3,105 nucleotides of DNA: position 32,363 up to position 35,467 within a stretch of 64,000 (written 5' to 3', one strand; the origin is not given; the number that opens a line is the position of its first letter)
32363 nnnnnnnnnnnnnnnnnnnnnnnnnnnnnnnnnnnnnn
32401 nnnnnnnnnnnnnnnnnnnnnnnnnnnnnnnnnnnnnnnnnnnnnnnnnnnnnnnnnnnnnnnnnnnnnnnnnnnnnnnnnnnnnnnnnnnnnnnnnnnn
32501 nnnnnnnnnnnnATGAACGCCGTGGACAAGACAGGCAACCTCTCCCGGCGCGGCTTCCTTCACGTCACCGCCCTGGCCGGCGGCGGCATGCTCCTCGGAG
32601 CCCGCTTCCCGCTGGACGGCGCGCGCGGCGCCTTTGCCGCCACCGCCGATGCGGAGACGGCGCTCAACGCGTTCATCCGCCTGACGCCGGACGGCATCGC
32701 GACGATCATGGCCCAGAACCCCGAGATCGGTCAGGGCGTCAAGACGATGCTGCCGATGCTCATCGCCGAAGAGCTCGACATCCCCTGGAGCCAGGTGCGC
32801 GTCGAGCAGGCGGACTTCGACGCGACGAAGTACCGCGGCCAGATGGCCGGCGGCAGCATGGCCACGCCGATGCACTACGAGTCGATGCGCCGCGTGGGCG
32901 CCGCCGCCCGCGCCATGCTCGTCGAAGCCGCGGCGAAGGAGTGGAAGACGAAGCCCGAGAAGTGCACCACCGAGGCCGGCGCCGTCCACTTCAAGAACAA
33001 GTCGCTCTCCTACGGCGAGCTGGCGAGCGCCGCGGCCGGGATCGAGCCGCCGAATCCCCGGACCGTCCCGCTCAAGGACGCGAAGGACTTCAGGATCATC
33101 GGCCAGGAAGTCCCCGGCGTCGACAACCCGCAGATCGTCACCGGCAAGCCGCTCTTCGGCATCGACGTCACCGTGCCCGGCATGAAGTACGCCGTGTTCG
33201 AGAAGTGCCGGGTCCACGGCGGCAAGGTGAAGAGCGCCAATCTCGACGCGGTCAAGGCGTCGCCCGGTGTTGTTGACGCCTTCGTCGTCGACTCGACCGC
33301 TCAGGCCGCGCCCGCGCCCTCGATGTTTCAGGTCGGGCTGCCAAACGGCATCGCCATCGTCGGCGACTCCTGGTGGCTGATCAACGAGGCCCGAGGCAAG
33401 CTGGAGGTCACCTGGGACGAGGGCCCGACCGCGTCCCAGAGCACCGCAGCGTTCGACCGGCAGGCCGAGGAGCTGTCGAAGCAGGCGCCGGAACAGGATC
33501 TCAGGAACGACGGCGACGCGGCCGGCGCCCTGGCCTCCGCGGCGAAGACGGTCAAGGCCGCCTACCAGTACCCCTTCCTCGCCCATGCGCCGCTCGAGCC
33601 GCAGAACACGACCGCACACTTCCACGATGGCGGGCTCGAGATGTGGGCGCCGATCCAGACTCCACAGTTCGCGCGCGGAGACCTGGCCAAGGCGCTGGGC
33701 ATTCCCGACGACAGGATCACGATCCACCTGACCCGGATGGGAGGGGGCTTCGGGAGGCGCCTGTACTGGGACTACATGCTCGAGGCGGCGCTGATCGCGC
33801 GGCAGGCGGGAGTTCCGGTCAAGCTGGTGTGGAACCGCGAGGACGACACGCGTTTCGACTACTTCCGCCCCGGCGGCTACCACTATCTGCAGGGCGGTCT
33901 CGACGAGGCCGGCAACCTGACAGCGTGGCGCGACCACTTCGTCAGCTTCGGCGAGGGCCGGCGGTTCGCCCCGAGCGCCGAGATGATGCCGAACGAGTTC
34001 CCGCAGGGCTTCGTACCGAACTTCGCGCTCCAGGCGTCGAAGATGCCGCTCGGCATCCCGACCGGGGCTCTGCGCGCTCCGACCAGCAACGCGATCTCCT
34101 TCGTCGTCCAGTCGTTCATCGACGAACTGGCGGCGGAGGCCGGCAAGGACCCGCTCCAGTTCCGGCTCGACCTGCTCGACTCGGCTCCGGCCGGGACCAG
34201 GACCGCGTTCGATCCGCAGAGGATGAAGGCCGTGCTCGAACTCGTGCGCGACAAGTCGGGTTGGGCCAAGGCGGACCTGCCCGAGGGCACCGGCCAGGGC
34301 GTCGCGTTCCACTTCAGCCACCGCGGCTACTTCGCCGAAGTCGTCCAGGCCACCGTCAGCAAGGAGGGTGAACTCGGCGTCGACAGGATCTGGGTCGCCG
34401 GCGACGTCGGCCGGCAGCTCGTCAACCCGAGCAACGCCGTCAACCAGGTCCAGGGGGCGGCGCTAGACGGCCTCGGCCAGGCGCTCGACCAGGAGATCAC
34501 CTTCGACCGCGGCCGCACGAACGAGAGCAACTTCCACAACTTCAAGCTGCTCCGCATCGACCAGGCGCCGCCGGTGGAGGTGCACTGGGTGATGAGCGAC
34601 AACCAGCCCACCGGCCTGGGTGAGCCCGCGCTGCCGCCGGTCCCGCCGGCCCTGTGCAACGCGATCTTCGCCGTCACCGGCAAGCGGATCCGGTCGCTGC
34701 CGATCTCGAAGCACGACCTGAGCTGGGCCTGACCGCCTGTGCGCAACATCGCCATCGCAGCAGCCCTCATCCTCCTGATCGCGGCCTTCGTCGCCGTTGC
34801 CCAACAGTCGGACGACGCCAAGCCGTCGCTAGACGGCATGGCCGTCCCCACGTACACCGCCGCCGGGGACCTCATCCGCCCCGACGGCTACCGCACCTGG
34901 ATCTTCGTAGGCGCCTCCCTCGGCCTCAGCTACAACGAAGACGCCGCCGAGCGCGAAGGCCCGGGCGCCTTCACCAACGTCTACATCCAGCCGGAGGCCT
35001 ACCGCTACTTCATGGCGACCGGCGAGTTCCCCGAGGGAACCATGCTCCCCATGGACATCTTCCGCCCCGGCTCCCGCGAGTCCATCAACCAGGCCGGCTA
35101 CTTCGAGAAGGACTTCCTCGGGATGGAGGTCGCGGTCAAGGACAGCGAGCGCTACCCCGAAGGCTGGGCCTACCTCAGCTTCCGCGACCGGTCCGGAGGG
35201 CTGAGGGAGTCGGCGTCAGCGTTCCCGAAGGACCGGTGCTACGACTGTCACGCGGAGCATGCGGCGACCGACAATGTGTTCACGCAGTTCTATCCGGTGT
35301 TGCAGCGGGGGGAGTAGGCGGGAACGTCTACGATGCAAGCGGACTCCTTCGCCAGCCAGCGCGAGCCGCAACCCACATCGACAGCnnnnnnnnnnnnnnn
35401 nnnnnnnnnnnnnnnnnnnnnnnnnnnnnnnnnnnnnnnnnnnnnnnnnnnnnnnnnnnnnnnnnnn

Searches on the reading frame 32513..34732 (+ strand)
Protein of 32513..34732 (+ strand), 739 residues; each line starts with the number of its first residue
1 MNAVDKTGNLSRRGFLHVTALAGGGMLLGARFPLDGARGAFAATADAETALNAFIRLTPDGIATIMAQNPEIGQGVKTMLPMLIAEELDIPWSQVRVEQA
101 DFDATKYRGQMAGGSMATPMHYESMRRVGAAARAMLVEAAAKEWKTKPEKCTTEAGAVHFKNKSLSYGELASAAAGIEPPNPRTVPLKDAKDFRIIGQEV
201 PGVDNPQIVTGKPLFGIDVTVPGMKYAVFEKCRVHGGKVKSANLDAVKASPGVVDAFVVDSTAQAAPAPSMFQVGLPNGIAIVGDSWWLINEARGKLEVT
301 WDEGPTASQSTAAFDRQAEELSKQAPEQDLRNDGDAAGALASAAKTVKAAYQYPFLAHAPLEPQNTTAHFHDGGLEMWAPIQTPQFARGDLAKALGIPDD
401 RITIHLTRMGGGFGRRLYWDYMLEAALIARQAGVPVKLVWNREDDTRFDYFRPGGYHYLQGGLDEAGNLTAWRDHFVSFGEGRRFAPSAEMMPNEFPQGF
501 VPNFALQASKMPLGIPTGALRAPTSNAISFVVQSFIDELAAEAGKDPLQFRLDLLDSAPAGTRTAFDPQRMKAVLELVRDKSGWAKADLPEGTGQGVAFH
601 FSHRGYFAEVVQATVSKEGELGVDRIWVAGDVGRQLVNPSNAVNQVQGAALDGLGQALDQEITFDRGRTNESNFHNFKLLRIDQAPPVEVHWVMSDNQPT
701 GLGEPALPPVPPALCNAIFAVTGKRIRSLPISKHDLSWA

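Call 13: search_protein_families(library=pfam, proteins=[window:32513-34732:+], max_evalue=0.001)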
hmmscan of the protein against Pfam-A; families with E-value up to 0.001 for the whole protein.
window:32513-34732:+ (739 aa): 2 families
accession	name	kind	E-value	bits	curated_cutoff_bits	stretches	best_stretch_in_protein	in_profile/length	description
PF02738.23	MoCoBD_1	-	9.7e-36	123.5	27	1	331-552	11-241/244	Molybdopterin cofactor-binding domain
PF20256.3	MoCoBD_2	-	1.1e-33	117.3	27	2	46-176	43-172/283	Molybdopterin cofactor-binding domain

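Call 17: find_related_loci(query=window:32513-34732:+, collection=genome_contigs, flank=10000)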
Query window:32513-34732:+ (739 aa) in genome_contigs; peptide patterns used: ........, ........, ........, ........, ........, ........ (x = any residue, [..] = any of these).
68 stretches matched a pattern; 50 encode a relative of the query (tblastn E <= 1e-3); 41 distinct loci.
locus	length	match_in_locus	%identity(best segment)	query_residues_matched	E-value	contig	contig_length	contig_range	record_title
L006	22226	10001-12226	97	1-739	0e+0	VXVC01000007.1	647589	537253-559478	MAG: Holophagales bacterium isolate SB0667_bin_1 NODE_3_length_647589_cov_25.228796, whole genome shotgun sequence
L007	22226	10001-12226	96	1-739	0e+0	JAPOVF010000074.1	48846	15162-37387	MAG: Acidobacteria bacterium isolate COS1_bin_13 NODE_367_length_48846_cov_196.505, whole genome shotgun sequence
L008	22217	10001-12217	97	1-738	0e+0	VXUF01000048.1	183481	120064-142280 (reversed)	MAG: Holophagales bacterium isolate SB0666_bin_22 NODE_12_length_183481_cov_7.637859, whole genome shotgun sequence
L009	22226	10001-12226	96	1-739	0e+0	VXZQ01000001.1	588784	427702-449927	MAG: Holophagales bacterium isolate SB0670_bin_39 NODE_3_length_588784_cov_58.938121, whole genome shotgun sequence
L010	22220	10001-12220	95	1-739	0e+0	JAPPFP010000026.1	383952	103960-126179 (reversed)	MAG: Acidobacteriota bacterium isolate RHO1_bin_33 NODE_11_length_383952_cov_907.794765, whole genome shotgun sequence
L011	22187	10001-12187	92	1-738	0e+0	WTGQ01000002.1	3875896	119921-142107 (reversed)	MAG: Acidobacteria bacterium isolate CO36388bin_9 NODE_1_length_3875896_cov_1713.578510, whole genome shotgun sequence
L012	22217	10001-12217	95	1-738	0e+0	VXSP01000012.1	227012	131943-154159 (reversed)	MAG: Holophagales bacterium isolate SB0665_bin_19 NODE_30_length_227012_cov_33.688241, whole genome shotgun sequence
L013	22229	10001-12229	92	1-739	0e+0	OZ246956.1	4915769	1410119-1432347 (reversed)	MAG: Thermoanaerobaculia bacterium isolate 44e70480-f7af-46fd-94ad-8fb40e9277de genome assembly, chromosome: 1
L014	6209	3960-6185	92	1-739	0e+0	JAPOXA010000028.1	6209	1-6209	MAG: Acidobacteria bacterium isolate COS3_bin_14 NODE_2357_length_6209_cov_75.5658, whole genome shotgun sequence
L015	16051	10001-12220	92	1-739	0e+0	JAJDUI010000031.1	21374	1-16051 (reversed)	MAG: Thermoanaerobaculia bacterium isolate jk18x1bzbins.73 k141_928475, whole genome shotgun sequence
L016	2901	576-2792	91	1-738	0e+0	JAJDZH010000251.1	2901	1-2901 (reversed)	MAG: Thermoanaerobaculia bacterium isolate jk18x40bins.27 k141_854863, whole genome shotgun sequence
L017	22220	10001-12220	90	1-739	0e+0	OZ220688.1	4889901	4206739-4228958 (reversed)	MAG: Thermoanaerobaculia bacterium isolate 17c936d4-adfa-4882-ba3e-7fd0bc385902 genome assembly, chromosome: 1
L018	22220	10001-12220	91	1-738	0e+0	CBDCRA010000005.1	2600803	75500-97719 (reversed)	MAG: Candidatus Multivorans sp. isolate d7452e89-af48-44c7-9597-5a6bccd24eaa genome assembly, contig: contig_5, whole ge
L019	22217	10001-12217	90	1-739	0e+0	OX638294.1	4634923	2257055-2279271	MAG: uncultured Thermoanaerobaculia bacterium isolate 42478a12-5572-4d71-959b-92ffd854a98d genome assembly, chromosome:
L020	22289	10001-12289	88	1-739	0e+0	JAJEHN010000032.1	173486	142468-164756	MAG: Thermoanaerobaculia bacterium isolate p16x60bins.57 k141_260647, whole genome shotgun sequence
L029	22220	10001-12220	95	2-738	0e+0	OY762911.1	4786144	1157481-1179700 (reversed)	MAG: Thermoanaerobaculia bacterium isolate 14c23368-4dca-4d55-9b94-f295180eceef genome assembly, chromosome: 1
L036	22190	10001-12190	83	1-739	0e+0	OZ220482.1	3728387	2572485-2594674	MAG: Thermoanaerobaculia bacterium isolate 1ba308f5-42e2-4878-81ff-2dc7ade272f8 genome assembly, chromosome: 1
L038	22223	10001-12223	91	1-738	0e+0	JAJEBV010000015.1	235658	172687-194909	MAG: Thermoanaerobaculia bacterium isolate jk18x9bins.56 k141_206290, whole genome shotgun sequence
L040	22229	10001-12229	91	1-739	0e+0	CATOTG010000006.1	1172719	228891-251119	MAG: uncultured Thermoanaerobaculia bacterium isolate 2de50437-b26d-4e32-99b7-ac34be852a58 genome assembly, contig: cont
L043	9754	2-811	99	469-738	2e-173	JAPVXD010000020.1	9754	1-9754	MAG: Candidatus Multivorans azotirespirans isolate m_rhze4 Seq20, whole genome shotgun sequence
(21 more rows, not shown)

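Call 51: search_protein_families(library=pfam, proteins=[L010:12923-14482:+, L010:14469-15953:+, L006:13174-13623:-, L006:13620-14129:-, L040:13303-14076:-, L019:13850-14401:-, L036:12284-13420:+, L036:13417-13989:+, L029:14785-16155:-, L038:18141-19880:-], max_evalue=0.001)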
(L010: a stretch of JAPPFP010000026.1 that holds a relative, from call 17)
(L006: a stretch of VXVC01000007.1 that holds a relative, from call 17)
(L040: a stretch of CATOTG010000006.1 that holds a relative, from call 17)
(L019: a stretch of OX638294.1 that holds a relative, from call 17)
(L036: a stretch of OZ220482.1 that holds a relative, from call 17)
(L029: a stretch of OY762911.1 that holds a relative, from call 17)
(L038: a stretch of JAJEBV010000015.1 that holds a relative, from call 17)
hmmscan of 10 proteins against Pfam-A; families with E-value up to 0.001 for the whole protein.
L010:12923-14482:+ (519 aa): 1 family
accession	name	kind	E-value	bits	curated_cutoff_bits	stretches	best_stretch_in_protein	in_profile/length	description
PF07519.17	Tannase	-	6.7e-91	306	29.8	1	56-517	10-490/490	Tannase and feruloyl esterase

L010:14469-15953:+ (494 aa): 3 families
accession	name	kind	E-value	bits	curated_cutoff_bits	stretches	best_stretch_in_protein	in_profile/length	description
PF00135.34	COesterase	-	2.3e-89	301.1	27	2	11-316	3-323/515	Carboxylesterase family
PF20434.5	BD-FAE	-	1.6e-10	41.3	26.8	1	93-201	1-101/215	BD-FAE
PF07859.19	Abhydrolase_3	-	2.1e-08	34.6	25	0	109-144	2-39/210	alpha/beta hydrolase fold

L006:13174-13623:- (149 aa): 4 families
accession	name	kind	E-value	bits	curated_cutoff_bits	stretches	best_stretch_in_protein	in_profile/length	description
PF01381.28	HTH_3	-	4.8e-09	36.6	23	1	85-136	2-52/55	Helix-turn-helix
PF13560.12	HTH_31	-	1.8e-05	25.4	27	1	86-133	8-55/64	Helix-turn-helix domain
PF12844.13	HTH_19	-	0.00018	21.8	30.2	1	86-141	6-59/64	Helix-turn-helix domain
PF13413.12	HTH_25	-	0.00028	21.1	24.6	1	84-119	2-37/62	Helix-turn-helix domain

L006:13620-14129:- (169 aa): 1 family
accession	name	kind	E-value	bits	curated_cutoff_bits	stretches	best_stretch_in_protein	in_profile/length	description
PF22014.2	DUF6932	-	1.7e-27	97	27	1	31-163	5-141/142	Family of unknown function (DUF6932)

L040:13303-14076:- (257 aa): 0 families

L019:13850-14401:- (183 aa): 1 family
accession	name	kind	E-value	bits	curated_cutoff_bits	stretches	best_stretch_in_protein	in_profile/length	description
PF01850.27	PIN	-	6.1e-05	24.1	23.6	1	39-147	28-118/120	PIN domain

L036:12284-13420:+ (378 aa): 4 families
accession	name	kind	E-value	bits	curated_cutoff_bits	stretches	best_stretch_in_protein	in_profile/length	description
PF13304.12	AAA_21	-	2.6e-26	93.8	27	1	24-325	1-304/304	AAA domain, putative AbiEii toxin, Type IV TA system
PF13175.12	AAA_15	-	2.3e-16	60.9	32.1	2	277-322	318-372/374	AAA ATPase domain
PF02463.25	SMC_N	-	1.8e-08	34.5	40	1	3-89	2-89/220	RecF/RecN/SMC N terminal domain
PF11398.14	DUF2813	-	4.3e-07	30.1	21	0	283-349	286-350/372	Protein of unknown function (DUF2813)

L036:13417-13989:+ (190 aa): 1 family
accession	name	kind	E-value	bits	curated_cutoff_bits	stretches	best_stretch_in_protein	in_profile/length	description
PF14103.11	DUF4276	-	2.1e-11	44.9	30.2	1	11-186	3-191/192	Domain of unknown function (DUF4276)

L029:14785-16155:- (456 aa): 5 families
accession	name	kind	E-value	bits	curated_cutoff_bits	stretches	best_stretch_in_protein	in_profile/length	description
PF13304.12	AAA_21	-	1.4e-26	94.7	27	2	283-380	220-302/304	AAA domain, putative AbiEii toxin, Type IV TA system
PF13175.12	AAA_15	-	3.7e-18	66.7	32.1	2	1-48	1-50/374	AAA ATPase domain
PF02463.25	SMC_N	-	2e-09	37.6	40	1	2-44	2-47/220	RecF/RecN/SMC N terminal domain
PF13476.12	AAA_23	-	1.5e-07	32.7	27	1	5-43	2-41/201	AAA domain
PF13555.12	AAA_29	-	0.00023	21.3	27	1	12-44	14-45/61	P-loop containing region of AAA domain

L038:18141-19880:- (579 aa): 2 families
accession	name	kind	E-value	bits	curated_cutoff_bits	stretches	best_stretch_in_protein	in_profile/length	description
PF13749.12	HATPase_c_4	-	3.3e-18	65.9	26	1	305-393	3-82/89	Putative ATP-dependent DNA helicase recG C-terminal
PF04326.19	SLFN_AlbA_2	-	8.9e-18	65.4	25.3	1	16-135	1-117/118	Schlafen, AlbA_2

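Call 52: search_protein_families(library=pfam, proteins=[L006:17284-18921:-, L006:19203-20471:+, L008:13771-16065:+, L008:18596-20200:-, L043:6094-8361:-, L007:17362-18783:-, L007:13382-14233:+, L007:15727-16509:+, L009:15312-16589:-, L018:16549-18147:-], max_evalue=0.001)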
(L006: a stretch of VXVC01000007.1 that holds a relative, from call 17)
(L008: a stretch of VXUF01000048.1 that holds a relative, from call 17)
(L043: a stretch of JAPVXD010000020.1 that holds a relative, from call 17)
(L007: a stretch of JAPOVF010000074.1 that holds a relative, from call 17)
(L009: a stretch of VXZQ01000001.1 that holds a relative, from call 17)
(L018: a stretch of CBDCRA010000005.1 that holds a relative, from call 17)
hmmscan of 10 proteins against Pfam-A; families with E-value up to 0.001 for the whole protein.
L006:17284-18921:- (545 aa): 0 families

L006:19203-20471:+ (422 aa): 3 families
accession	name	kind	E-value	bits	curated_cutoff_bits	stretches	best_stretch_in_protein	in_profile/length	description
PF03572.23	Peptidase_S41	-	6.1e-14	52.4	24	1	235-390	1-153/165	Peptidase family S41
PF14684.11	Tricorn_C1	-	5.7e-09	36.2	24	1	46-98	6-58/59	Tricorn protease C1 domain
PF17820.7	PDZ_6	-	1.1e-05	25.5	27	1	135-165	1-31/54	PDZ domain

L008:13771-16065:+ (764 aa): 3 families
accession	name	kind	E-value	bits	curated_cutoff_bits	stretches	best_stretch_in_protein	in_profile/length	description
PF00135.34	COesterase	-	6.6e-89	299.6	27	2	281-586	3-323/515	Carboxylesterase family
PF20434.5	BD-FAE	-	4.1e-10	40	26.8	1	363-471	1-101/215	BD-FAE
PF07859.19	Abhydrolase_3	-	5.1e-08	33.4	25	0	379-414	2-39/210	alpha/beta hydrolase fold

L008:18596-20200:- (534 aa): 4 families
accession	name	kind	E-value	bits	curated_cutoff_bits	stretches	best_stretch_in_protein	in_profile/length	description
PF00578.27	AhpC-TSA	-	2.4e-11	44.1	26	1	394-510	1-122/124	AhpC/TSA family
PF08534.16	Redoxin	-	2.5e-11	44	26.6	1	406-514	16-133/148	Redoxin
PF13905.12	Thioredoxin_8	-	5.8e-11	43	27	1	418-509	1-94/94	Thioredoxin-like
PF00085.26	Thioredoxin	-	7.5e-06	26.3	23.5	1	418-466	18-65/103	Thioredoxin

L043:6094-8361:- (755 aa): 0 families

L007:17362-18783:- (473 aa): 2 families
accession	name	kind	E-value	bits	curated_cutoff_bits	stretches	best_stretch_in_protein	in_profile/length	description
PF01979.26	Amidohydro_1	-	1.5e-19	70.9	25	1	92-454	1-344/345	Amidohydrolase family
PF07969.17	Amidohydro_3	-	5.7e-11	43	29.7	1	347-437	351-450/472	Amidohydrolase family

L007:13382-14233:+ (283 aa): 1 family
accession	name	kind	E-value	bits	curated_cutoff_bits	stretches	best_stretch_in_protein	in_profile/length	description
PF08238.18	Sel1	-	6.7e-26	90.2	30.7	3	209-244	1-36/36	Sel1 repeat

L007:15727-16509:+ (260 aa): 1 family
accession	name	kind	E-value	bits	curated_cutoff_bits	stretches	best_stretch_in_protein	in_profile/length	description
PF08861.15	DUF1828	-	7.8e-17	61.8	22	1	34-125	1-91/91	Domain of unknown function DUF1828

L009:15312-16589:- (425 aa): 0 families

L018:16549-18147:- (532 aa): 1 family
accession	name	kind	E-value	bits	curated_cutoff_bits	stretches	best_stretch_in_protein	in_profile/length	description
PF02687.27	FtsX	-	2.8e-11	43.9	25.5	1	409-523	3-119/120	FtsX-like permease C-terminal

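Call 80: search_protein_families(library=ncbifam, proteins=[L040:13303-14076:-], max_evalue=0.01)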
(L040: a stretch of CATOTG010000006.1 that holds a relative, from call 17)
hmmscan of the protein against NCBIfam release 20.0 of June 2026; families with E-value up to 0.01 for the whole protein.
L040:13303-14076:- (257 aa): 0 families

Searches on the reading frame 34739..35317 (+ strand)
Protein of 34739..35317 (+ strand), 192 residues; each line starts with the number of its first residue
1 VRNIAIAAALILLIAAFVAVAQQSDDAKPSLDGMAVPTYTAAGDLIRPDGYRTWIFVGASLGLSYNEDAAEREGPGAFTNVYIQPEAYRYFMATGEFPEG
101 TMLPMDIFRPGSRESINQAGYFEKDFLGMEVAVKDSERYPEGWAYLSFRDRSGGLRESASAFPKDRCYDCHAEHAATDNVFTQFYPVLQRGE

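Call 13: search_protein_families(library=pfam, proteins=[window:34739-35317:+], max_evalue=0.001)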
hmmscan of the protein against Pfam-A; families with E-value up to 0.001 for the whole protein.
window:34739-35317:+ (192 aa): 1 family
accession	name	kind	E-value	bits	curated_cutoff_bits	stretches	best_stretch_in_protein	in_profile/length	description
PF16694.10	Cytochrome_P460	-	5.5e-23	82.1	27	1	48-182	1-125/125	Cytochrome P460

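Call 14: find_encoding_contigs(protein=window:34739-35317:+, flank=10000, max_places=8)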
Protein window:34739-35317:+ (192 aa): 9 contigs read that carry it; 5 places shown.
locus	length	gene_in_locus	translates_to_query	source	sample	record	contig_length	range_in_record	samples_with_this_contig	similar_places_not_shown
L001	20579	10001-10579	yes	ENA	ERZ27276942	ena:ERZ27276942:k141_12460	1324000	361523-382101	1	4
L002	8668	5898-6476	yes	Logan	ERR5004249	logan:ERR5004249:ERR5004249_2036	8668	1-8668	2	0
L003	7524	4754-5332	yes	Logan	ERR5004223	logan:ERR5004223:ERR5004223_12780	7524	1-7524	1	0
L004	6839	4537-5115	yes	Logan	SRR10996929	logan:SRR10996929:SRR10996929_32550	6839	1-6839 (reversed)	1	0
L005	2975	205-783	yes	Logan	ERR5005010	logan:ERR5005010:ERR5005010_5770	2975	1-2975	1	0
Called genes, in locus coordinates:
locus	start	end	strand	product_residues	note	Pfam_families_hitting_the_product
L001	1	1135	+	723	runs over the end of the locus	PF07715:Plug, PF00593:TonB_dep_Rec_b-barrel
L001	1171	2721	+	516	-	PF03929:PepSY_TM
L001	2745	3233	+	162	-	-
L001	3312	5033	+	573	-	PF01011:PQQ, PF13360:PQQ_2, PF13570:Beta-prop_ACSF4 (faint), PF13360:PQQ_2, PF01011:PQQ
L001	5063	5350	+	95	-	PF07045:DUF1330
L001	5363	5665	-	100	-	PF05016:ParE_toxin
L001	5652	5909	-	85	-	PF03693:ParD_antitoxin (weak)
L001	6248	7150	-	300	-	PF11716:MDMPI_N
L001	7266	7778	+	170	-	PF00111:Fer2, PF13085:Fer2_3 (weak), PF01799:Fer2_2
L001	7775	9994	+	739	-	PF20256:MoCoBD_2, PF02738:MoCoBD_1, PF20256:MoCoBD_2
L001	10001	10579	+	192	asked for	PF16694:Cytochrome_P460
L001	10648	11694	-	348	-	PF00753:Lactamase_B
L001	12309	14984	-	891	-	-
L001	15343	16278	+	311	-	PF22022:Phage_int_M (weak), PF00589:Phage_integrase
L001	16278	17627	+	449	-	PF22022:Phage_int_M, PF00589:Phage_integrase, PF01909:NTP_transf_2, PF18765:Polbeta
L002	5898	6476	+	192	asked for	PF16694:Cytochrome_P460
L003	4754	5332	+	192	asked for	PF16694:Cytochrome_P460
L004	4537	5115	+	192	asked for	PF16694:Cytochrome_P460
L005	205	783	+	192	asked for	PF16694:Cytochrome_P460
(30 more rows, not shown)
